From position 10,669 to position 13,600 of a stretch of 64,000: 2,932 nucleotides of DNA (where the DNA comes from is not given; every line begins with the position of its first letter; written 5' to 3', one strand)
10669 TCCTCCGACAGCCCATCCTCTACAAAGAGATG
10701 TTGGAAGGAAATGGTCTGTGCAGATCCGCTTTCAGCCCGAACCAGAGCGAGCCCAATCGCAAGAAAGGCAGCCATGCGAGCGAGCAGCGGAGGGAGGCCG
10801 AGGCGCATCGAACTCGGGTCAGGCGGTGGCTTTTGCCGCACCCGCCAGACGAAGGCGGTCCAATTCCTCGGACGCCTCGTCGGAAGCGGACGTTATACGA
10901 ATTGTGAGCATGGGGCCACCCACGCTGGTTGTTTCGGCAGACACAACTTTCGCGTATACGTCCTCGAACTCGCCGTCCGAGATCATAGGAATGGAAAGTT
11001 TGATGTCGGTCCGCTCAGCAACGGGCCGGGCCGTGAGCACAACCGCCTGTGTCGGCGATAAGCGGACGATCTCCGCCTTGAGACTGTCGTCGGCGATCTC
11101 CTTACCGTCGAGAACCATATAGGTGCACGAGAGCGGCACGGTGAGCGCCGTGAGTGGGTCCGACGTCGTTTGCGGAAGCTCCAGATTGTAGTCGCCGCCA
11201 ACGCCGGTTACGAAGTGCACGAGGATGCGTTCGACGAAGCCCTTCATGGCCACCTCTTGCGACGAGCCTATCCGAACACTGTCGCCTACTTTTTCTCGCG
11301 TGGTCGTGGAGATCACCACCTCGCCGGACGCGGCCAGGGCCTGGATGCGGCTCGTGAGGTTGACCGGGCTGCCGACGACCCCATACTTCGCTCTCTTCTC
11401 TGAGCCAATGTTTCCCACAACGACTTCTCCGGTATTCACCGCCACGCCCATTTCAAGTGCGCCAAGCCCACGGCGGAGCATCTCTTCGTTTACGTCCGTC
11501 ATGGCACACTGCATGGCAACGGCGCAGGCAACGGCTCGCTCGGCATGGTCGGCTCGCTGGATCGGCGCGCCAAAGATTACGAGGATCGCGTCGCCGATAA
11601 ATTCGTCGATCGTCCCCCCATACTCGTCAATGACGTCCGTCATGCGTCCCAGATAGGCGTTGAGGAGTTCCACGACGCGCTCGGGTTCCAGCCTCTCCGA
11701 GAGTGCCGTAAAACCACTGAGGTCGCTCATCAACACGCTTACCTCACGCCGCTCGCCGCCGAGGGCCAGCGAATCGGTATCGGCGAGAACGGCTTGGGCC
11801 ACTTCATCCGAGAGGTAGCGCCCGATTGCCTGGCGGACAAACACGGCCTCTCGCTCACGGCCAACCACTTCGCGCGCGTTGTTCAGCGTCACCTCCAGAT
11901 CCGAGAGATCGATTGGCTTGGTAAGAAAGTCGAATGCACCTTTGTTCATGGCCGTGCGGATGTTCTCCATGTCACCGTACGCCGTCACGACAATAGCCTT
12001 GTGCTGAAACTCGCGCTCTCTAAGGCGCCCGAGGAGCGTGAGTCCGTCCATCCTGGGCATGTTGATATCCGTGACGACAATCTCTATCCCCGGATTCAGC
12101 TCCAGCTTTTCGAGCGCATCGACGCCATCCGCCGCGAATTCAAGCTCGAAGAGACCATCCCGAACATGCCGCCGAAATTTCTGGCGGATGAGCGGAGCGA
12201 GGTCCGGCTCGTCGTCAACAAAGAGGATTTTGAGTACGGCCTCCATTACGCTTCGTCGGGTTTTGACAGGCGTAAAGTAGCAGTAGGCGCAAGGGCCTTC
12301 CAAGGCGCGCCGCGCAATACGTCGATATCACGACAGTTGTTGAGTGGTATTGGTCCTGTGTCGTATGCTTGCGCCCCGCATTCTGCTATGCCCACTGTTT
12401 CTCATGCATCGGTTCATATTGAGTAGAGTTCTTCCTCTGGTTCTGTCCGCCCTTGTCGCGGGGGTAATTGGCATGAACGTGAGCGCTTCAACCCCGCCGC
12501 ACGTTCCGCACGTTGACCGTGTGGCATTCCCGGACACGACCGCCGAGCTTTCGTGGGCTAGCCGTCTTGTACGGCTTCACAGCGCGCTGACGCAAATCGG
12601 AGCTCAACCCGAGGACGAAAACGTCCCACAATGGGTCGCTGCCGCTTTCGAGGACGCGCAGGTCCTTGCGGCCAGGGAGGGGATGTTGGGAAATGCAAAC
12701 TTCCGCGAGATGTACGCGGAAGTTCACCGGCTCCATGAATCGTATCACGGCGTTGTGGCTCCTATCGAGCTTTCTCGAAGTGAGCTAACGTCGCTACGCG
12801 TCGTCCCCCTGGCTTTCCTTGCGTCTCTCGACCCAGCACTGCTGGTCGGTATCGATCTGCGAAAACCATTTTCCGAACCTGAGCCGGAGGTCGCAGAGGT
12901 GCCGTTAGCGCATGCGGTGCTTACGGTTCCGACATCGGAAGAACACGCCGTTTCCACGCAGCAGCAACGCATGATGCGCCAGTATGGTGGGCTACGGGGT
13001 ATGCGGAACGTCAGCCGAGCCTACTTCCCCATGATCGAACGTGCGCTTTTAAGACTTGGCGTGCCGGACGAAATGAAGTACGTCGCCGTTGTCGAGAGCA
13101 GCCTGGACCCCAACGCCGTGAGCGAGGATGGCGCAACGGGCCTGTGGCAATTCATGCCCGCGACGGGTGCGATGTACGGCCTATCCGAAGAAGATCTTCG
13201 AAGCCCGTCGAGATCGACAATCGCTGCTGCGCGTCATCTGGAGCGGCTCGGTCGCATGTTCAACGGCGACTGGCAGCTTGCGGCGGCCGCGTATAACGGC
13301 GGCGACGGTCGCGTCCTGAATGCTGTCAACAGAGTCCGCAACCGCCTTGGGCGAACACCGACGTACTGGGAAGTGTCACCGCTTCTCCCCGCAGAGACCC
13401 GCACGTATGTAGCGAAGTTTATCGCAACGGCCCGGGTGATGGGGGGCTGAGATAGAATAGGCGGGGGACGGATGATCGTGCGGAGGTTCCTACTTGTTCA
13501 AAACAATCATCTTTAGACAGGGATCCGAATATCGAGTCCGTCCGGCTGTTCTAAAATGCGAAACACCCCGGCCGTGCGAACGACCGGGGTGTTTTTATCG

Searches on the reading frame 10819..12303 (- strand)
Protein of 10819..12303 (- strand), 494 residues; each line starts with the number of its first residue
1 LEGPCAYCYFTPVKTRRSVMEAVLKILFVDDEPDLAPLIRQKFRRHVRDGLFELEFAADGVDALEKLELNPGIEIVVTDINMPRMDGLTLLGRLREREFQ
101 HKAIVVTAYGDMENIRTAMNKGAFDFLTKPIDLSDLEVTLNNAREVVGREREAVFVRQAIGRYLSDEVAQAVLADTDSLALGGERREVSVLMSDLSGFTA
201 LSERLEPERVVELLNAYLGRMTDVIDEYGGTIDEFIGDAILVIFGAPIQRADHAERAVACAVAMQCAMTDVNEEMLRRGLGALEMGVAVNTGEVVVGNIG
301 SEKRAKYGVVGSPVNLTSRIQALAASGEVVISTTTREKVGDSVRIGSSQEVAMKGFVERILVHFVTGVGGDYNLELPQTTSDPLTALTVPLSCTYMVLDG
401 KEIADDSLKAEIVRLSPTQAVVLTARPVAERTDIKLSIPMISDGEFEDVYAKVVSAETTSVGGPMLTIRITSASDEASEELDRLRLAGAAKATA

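Call 63: search_protein_families(library=pfam, proteins=[window:10819-12303:-], max_evalue=0.00001)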
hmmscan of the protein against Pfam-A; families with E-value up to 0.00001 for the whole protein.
window:10819-12303:- (494 aa): 2 families
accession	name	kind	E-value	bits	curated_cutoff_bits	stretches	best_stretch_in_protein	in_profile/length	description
PF00211.25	Guanylate_cyc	-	2.2e-26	93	21.9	1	186-365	7-181/183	Adenylate and Guanylate cyclase catalytic domain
PF00072.30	Response_reg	-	6.4e-24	84.7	30.2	1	26-138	1-108/111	Response regulator receiver domain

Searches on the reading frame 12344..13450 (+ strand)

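Call 63: search_protein_families(library=pfam, proteins=[window:12344-13450:+], max_evalue=0.00001)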
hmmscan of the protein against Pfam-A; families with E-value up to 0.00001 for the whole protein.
window:12344-13450:+ (368 aa): 1 family
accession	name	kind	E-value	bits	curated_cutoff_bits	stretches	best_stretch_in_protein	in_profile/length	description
PF01464.25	SLT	-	4e-24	84.9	21.3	1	241-334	14-111/117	Transglycosylase SLT domain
